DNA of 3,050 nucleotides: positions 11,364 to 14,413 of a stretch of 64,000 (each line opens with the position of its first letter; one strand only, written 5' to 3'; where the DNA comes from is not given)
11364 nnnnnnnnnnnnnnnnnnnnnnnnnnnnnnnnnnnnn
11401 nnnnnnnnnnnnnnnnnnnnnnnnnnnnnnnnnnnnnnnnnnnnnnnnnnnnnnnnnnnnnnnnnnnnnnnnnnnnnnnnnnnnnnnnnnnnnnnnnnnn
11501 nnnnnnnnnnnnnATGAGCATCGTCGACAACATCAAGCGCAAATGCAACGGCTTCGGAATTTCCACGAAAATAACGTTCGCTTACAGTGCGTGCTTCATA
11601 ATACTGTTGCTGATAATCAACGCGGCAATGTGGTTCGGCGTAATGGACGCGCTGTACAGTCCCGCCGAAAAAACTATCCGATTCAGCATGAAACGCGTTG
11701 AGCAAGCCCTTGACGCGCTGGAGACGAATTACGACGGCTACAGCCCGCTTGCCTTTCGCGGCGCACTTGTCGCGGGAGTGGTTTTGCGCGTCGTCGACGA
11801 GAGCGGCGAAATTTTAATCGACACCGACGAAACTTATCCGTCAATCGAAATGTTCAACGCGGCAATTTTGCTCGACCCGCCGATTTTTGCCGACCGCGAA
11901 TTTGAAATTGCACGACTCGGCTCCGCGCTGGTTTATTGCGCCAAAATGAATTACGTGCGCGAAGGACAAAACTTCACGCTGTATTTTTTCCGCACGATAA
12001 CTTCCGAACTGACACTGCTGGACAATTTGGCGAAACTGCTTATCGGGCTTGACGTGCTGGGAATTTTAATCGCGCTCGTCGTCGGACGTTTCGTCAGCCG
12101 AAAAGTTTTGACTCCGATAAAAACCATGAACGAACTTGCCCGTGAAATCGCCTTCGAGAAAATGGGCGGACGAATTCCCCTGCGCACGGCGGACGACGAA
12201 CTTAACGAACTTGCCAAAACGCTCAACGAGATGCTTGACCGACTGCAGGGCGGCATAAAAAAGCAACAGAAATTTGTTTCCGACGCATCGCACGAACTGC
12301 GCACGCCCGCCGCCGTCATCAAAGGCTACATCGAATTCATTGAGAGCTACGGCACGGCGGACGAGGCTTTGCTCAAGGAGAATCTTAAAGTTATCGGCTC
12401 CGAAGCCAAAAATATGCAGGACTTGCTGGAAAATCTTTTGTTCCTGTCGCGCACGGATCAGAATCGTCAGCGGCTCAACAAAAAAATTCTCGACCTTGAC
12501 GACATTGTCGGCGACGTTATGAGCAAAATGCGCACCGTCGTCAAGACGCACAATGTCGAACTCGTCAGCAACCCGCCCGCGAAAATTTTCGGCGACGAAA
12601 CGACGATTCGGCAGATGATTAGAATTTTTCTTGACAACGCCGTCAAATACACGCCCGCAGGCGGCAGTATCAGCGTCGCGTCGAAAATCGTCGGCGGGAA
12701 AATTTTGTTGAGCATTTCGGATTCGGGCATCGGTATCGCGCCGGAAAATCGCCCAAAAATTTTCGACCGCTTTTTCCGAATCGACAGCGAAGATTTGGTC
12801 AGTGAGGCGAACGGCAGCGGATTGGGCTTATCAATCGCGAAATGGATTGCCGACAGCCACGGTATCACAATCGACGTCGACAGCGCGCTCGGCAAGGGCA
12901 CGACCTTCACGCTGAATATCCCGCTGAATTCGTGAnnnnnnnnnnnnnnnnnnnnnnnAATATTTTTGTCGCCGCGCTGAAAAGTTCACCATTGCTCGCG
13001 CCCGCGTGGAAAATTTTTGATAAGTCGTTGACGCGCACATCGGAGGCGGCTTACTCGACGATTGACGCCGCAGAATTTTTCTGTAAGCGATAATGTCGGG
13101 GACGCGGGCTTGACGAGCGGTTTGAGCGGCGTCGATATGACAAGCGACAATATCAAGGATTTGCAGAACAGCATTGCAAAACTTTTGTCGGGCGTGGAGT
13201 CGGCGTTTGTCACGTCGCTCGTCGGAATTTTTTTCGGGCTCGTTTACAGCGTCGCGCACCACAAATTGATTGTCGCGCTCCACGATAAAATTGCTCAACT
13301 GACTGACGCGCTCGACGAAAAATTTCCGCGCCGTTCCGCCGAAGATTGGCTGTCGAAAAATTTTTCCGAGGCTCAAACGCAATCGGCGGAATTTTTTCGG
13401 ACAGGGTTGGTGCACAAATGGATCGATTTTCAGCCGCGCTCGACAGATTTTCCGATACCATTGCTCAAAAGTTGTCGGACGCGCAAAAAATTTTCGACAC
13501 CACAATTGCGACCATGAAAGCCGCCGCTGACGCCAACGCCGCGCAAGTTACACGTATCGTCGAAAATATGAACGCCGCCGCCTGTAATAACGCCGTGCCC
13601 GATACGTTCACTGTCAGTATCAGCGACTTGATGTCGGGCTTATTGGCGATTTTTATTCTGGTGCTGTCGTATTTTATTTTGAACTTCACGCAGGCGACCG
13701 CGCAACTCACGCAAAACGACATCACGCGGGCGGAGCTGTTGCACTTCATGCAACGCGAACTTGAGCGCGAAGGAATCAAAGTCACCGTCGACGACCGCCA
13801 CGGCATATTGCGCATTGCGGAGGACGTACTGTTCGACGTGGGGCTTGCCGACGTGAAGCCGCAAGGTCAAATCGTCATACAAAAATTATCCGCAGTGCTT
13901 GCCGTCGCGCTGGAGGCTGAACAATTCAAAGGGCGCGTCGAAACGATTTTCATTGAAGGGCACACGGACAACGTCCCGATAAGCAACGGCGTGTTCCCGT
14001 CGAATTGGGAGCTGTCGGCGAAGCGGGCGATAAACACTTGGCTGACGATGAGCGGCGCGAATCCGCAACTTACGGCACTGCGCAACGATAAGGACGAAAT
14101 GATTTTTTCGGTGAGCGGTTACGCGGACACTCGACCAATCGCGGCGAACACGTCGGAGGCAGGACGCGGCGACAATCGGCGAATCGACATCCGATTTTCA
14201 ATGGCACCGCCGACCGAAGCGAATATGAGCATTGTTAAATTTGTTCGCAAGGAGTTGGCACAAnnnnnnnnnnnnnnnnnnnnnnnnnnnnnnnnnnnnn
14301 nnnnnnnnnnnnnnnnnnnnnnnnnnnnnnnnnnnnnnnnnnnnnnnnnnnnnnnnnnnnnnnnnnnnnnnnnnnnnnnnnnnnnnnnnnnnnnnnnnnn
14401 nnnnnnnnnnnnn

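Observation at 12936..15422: Decayed or minimal Zorya-like locus (zorA stub, zorB, frameshifted EH-signature zorC, no zorD) coupled to an orphan histidine kinase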

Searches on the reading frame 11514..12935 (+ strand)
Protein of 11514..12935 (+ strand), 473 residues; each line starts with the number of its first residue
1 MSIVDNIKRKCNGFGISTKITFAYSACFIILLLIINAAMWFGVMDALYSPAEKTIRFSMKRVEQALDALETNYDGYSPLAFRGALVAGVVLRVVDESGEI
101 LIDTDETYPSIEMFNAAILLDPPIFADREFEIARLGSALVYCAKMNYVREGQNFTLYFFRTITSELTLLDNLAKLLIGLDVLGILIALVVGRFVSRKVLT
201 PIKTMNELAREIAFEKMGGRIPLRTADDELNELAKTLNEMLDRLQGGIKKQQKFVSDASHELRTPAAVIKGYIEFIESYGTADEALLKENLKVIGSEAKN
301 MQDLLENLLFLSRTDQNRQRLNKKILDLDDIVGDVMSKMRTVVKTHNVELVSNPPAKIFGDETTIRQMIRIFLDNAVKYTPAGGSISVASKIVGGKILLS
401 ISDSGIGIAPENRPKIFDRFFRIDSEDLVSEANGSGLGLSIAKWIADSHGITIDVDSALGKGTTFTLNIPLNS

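Call 5: search_protein_families(library=pfam, max_evalue=1, proteins=[window:11514-12935:+])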
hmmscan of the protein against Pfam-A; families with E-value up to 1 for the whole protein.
window:11514-12935:+ (473 aa): 8 families
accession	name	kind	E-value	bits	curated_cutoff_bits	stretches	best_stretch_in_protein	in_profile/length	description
PF02518.31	HATPase_c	-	5e-27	95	26.4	1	360-472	1-110/111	Histidine kinase-, DNA gyrase B-, and HSP90-like ATPase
PF00512.31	HisKA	-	1.9e-15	57.1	26.9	1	251-316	2-65/66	His Kinase A (phospho-acceptor) domain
PF00672.30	HAMP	-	3.8e-09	37.2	25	1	193-245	1-52/53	HAMP domain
PF25638.1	DUF5983_N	-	0.069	13.3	27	1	88-104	39-55/56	Family of unknown function (DUF5983) N-terminal domain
PF06295.17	ZapG-like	-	0.084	13.4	33.5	1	183-270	4-80/123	Z-ring associated protein G-like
PF18724.6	ADDT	-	0.21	11.7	26.2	1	211-306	46-137/232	Amino acid:DNA transferase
PF18746.6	aGPT-Pplase3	-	0.26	11.1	25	1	237-304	108-177/279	Alpha-glutamyl/putrescinyl thymine pyrophosphorylase clade 3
PF08078.17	PsaX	-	0.36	11.3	25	1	18-43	6-34/35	PsaX family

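Call 6: search_protein_families(library=padloc, max_evalue=1, proteins=[window:11514-12935:+])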
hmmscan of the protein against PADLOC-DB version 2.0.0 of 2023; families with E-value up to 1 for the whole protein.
window:11514-12935:+ (473 aa): 4 families
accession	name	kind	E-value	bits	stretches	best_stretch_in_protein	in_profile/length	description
PDLC04649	PDC-M43B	-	1e-06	26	1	294-453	164-316/345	-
PDLC04647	PDC-M43B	-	6.6e-06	23.4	1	355-456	218-318/347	-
PDLC03859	LmuB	-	0.00031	18.1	1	225-352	374-487/611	-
PDLC03023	MTase_I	-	0.021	11.2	1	281-348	250-317/716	Type I methyltransferase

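Call 24: find_related_loci(query=window:11514-12932:+, collection=genome_contigs, flank=8000)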
Query window:11514-12932:+ (473 aa) in genome_contigs; peptide patterns used: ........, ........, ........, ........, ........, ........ (x = any residue, [..] = any of these).
179 stretches matched a pattern; 43 encode a relative of the query (tblastn E <= 1e-3); 42 distinct loci.
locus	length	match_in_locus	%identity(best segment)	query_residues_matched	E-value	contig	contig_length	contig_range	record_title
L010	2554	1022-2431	80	1-470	0e+0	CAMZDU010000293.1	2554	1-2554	MAG TPA_asm: uncultured Selenomonadales bacterium isolate SRR10912533_bin.32_metaWRAP_v1.3_MAG genome assembly, contig:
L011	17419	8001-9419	77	1-473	0e+0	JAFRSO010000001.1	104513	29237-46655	MAG: Selenomonadaceae bacterium isolate RGIG2762 Goat_Omasum-5__c265, whole genome shotgun sequence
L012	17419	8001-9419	78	1-473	0e+0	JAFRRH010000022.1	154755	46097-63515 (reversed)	MAG: Selenomonadaceae bacterium isolate RGIG2729 Goat_Omasum-4__c220248, whole genome shotgun sequence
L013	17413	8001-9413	78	1-471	0e+0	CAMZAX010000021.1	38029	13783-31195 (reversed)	MAG TPA_asm: uncultured Selenomonadales bacterium isolate SRR10912538_bin.8_metaWRAP_v1.3_MAG genome assembly, contig: E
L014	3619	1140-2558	76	1-473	0e+0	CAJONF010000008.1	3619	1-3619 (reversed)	uncultured Selenomonadaceae bacterium isolate Rumen_Coassembly_mag_1253 genome assembly, contig: k87_432740, whole genom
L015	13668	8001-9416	76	1-471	0e+0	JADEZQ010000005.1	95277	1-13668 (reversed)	MAG: Quinella sp. 2Q5 NODE_13_length_95277_cov_6.86473_ID_4645204, whole genome shotgun sequence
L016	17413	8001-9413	76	1-471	0e+0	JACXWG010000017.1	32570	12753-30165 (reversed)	MAG: Quinella sp. 1Q5 NODE_101_length_32570_cov_9.64344_ID_5055397, whole genome shotgun sequence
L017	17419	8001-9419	77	1-473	0e+0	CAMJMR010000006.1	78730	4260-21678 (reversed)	MAG: uncultured Selenomonadales bacterium isolate SRR12081294_bin.71_metaWRAP_v1.3_MAG genome assembly, contig: ERZ12289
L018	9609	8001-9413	76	1-471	0e+0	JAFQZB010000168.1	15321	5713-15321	MAG: Selenomonadaceae bacterium isolate RGIG2281 Goat_Duodenum-5__c229699, whole genome shotgun sequence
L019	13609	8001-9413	76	1-471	0e+0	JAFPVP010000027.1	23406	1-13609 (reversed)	MAG: Selenomonadaceae bacterium isolate RGIG1515 Goat_Abomasum-3__c76120, whole genome shotgun sequence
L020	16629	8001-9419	77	1-473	0e+0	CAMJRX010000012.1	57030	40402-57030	MAG: uncultured Selenomonadales bacterium isolate SRR12081294_bin.75_metaWRAP_v1.3_MAG genome assembly, contig: ERZ12289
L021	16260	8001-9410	77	1-470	0e+0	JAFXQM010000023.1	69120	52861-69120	MAG: Selenomonadaceae bacterium isolate RGIG6653 Sheep_Rumen-1__c908060, whole genome shotgun sequence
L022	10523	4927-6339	76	1-471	0e+0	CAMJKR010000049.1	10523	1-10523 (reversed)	MAG: uncultured Selenomonadales bacterium isolate SRR12081298_bin.24_metaWRAP_v1.3_MAG genome assembly, contig: ERZ12289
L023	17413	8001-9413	75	1-471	0e+0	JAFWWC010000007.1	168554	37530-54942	MAG: Selenomonadaceae bacterium isolate RGIG6124 Sheep_Omasum.Co__c260049, whole genome shotgun sequence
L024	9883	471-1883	76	1-471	0e+0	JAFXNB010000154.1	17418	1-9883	MAG: Selenomonadaceae bacterium isolate RGIG6564 Sheep_Reticulum-5__c743832, whole genome shotgun sequence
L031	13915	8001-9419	72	1-473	0e+0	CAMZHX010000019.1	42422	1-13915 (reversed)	MAG TPA_asm: uncultured Selenomonadales bacterium isolate SRR10912539_bin.47_metaWRAP_v1.3_MAG genome assembly, contig:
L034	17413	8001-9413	73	1-471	0e+0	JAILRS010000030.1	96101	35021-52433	MAG: Selenomonadaceae bacterium isolate RUI390 k141_8155653_flag=1_multi=26.9981_len=96101, whole genome shotgun sequenc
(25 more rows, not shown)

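Call 46: search_protein_families(library=pfam, max_evalue=0.00001, proteins=[L011:9441-11333:+, L012:9465-10190:+, L012:10191-11681:+, L017:9441-10463:+, L017:10460-14212:+, L021:9517-10797:+, L022:6434-8689:+, L034:10424-11695:+, L031:9473-11944:-, L024:2551-3849:+])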
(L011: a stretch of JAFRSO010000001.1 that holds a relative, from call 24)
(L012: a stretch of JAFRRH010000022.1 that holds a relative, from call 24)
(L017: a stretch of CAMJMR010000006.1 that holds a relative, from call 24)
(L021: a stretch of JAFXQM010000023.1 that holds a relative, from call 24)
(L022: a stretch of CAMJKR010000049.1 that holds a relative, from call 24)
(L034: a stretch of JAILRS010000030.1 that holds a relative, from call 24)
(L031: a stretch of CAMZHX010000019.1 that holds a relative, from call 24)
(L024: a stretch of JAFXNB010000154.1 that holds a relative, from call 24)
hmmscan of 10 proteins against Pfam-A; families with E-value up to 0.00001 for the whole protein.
L011:9441-11333:+ (630 aa): 2 families
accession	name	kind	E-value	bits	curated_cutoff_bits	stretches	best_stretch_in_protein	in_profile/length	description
PF06874.16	FBPase_2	-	1.4e-236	787.2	27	1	12-622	3-638/639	Firmicute fructose-1,6-bisphosphatase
PF00149.33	Metallophos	-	8e-07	30.1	21.5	0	183-239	16-72/191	Calcineurin-like phosphoesterase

L012:9465-10190:+ (241 aa): 1 family
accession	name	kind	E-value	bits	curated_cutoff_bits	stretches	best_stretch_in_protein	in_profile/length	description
PF03448.22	MgtE_N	-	1.8e-07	32.1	25.9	1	156-215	18-77/102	MgtE intracellular N domain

L012:10191-11681:+ (496 aa): 0 families

L017:9441-10463:+ (340 aa): 5 families
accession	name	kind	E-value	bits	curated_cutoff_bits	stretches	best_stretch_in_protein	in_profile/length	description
PF03054.22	tRNA_Me_trans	-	6.4e-64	215.8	20.6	1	3-188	1-201/202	tRNA methyl transferase HUP domain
PF20258.4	tRNA_Me_trans_C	-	7.6e-21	74.7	20.6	1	267-339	2-77/77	Aminomethyltransferase beta-barrel domain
PF20259.3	tRNA_Me_trans_M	-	3.4e-17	62.2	27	1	207-258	11-64/66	tRNA methyl transferase PRC-barrel domain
PF02540.23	NAD_synthase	-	2.8e-08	33.6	21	1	3-116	19-131/242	NAD synthase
PF24167.1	DUF7411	-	4.5e-06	26.8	28.7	1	5-69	3-67/194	Family of unknown function (DUF7411)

L017:10460-14212:+ (1250 aa): 0 families

L021:9517-10797:+ (426 aa): 4 families
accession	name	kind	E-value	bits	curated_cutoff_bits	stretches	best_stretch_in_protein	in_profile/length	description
PF00768.25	Peptidase_S11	-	6.7e-62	209.5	27.6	1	80-300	8-236/239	D-alanyl-D-alanine carboxypeptidase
PF07943.18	PBP5_C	-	1.2e-13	51.4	21.2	1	321-410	3-91/91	Penicillin-binding protein 5, C-terminal domain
PF13354.11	Beta-lactamase2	-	2.2e-08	34.2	22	1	93-224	8-142/214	Beta-lactamase enzyme family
PF02113.21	Peptidase_S13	-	6.4e-06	25.6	22.8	0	83-123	16-57/444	D-Ala-D-Ala carboxypeptidase 3 (S13) family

L022:6434-8689:+ (751 aa): 2 families
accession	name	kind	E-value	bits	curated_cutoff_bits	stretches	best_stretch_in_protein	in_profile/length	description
PF00912.28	Transgly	-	1.1e-72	243.7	27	1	75-249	3-177/178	Transglycosylase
PF00905.27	Transpeptidase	-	1.7e-35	123.2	22.1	1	344-584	1-274/299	Penicillin binding protein transpeptidase domain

L034:10424-11695:+ (423 aa): 2 families
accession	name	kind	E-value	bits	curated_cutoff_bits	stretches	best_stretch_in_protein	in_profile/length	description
PF01697.33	Glyco_transf_92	-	6.5e-28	98.4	23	1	22-222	18-218/249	Glycosyltransferase family 92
PF13704.12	Glyco_tranf_2_4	-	1.7e-15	57.8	27.5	1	18-106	1-89/98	Glycosyl transferase family 2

L031:9473-11944:- (823 aa): 5 families
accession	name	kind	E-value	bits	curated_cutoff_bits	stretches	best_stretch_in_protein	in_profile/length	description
PF13603.12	tRNA-synt_1_2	-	1.3e-70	237.1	25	1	220-407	1-184/185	Leucyl-tRNA synthetase, editing domain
PF00133.28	tRNA-synt_1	-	2.8e-55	188.2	22.7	2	421-622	228-414/414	tRNA synthetases class I (I, L, M and V)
PF09334.17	tRNA-synt_1g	-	5.8e-35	121.2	20.1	3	40-181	7-145/391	tRNA synthetases class I (M)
PF08264.19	Anticodon_1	-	3.4e-21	76.1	25.1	1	667-783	5-142/148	Anticodon-binding domain of tRNA ligase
PF01406.26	tRNA-synt_1e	-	1.5e-09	38.1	27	0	569-626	240-296/301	tRNA synthetases class I (C) catalytic domain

L024:2551-3849:+ (432 aa): 1 family
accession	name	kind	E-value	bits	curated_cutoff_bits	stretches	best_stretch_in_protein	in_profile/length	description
PF18922.5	DUF5672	-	2.9e-42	144.6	24.4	1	106-267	4-164/164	Protein of unknown function (DUF5672)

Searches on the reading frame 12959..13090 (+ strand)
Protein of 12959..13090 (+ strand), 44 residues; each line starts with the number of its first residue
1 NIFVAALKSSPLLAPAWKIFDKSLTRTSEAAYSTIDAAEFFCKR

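Call 5: search_protein_families(library=pfam, max_evalue=1, proteins=[window:12959-13090:+])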
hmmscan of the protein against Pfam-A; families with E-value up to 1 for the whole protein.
seq(44 aa): 0 families

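Call 6: search_protein_families(library=padloc, max_evalue=1, proteins=[window:12959-13090:+])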
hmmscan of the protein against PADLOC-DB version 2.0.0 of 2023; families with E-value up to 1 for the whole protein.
seq(44 aa): 0 families

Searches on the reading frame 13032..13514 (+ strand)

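Call 5: search_protein_families(library=pfam, max_evalue=1, proteins=[window:13032-13514:+])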
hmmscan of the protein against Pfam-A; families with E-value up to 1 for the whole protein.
seq(161 aa): 1 family
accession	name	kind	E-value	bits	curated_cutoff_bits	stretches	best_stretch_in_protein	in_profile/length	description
PF01618.21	MotA_ExbB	-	0.0024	18.1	22.9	1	39-89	73-124/127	MotA/TolQ/ExbB proton channel family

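Call 6: search_protein_families(library=padloc, max_evalue=1, proteins=[window:13032-13514:+])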
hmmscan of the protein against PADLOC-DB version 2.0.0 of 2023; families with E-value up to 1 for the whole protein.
seq(161 aa): 18 families
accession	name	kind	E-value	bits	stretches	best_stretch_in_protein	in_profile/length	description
PDLC00601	ZorA1|ZorA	-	2e-13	47.9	1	25-120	152-247/699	MotA/ExbB/TolQ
PDLC00598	ZorA1|ZorA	-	9.5e-13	45.4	1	25-120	145-241/663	MotA/ExbB/TolQ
PDLC00607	ZorA1|ZorA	-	3.1e-09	34.6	1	26-120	2-96/551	MotA/ExbB/TolQ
PDLC00599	ZorA1|ZorA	-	1.5e-08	31.8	1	25-115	143-235/631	MotA/ExbB/TolQ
PDLC00635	ZorA2|ZorA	-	3.9e-08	30.7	1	26-89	64-122/505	MotA/ExbB/TolQ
PDLC00597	ZorA1|ZorA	-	1e-07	29.1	1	26-97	126-198/683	MotA/ExbB/TolQ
PDLC00640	ZorA2|ZorA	-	1.1e-07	28.9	1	40-85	72-117/590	MotA/ExbB/TolQ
PDLC00638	ZorA2|ZorA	-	1.8e-07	28.3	1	40-75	73-108/545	MotA/ExbB/TolQ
PDLC00603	ZorA1|ZorA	-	1.1e-06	25.5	1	26-115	148-235/727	MotA/ExbB/TolQ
PDLC00637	ZorA2|ZorA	-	1.3e-05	22.2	1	40-78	68-106/420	MotA/ExbB/TolQ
PDLC00600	ZorA1|ZorA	-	4e-05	20.4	1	26-124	158-252/677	MotA/ExbB/TolQ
PDLC00602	ZorA1|ZorA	-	0.00015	18.6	1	26-89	146-207/648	MotA/ExbB/TolQ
PDLC00596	ZorA1|ZorA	-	0.00027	17.8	1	26-98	176-245/583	MotA/ExbB/TolQ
PDLC00639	ZorA2|ZorA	-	0.00041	17.3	1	40-84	85-129/494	MotA/ExbB/TolQ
PDLC00636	ZorA2|ZorA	-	0.0016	15.4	1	42-74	71-103/461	MotA/ExbB/TolQ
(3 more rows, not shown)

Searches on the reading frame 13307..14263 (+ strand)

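Call 5: search_protein_families(library=pfam, max_evalue=1, proteins=[window:13307-14263:+])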
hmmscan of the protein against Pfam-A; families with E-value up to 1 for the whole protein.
seq(319 aa): 2 families
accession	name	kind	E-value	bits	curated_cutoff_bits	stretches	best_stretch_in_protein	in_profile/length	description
PF00691.25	OmpA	-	7.6e-10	39.5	27.2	1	175-291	1-98/98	OmpA family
PF12915.13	DUF3833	-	0.13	12.3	25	1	12-46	20-54/163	Protein of unknown function (DUF3833)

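Call 6: search_protein_families(library=padloc, max_evalue=1, proteins=[window:13307-14263:+])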
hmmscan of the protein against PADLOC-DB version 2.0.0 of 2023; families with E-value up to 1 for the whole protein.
seq(319 aa): 7 families
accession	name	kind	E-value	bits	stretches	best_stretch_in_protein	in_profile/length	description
PDLC00608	ZorB1|ZorB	-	2.3e-71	237.9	1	96-309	12-237/243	MotB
PDLC00610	ZorB1|ZorB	-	1.1e-65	219.7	1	98-308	13-245/254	MotB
PDLC00612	ZorB1|ZorB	-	1.4e-44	150.8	2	130-308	88-276/293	MotB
PDLC00609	ZorB1|ZorB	-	2.1e-32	110.5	1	99-300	16-217/232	MotB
PDLC00651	ZorB3|ZorB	-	2.3e-20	71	1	104-296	18-201/215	MotB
PDLC00641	ZorB2|ZorB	-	1e-17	62.7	1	101-299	16-224/238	MotB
PDLC00611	ZorB1|ZorB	-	4.6e-15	53.9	1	100-311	19-227/240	MotB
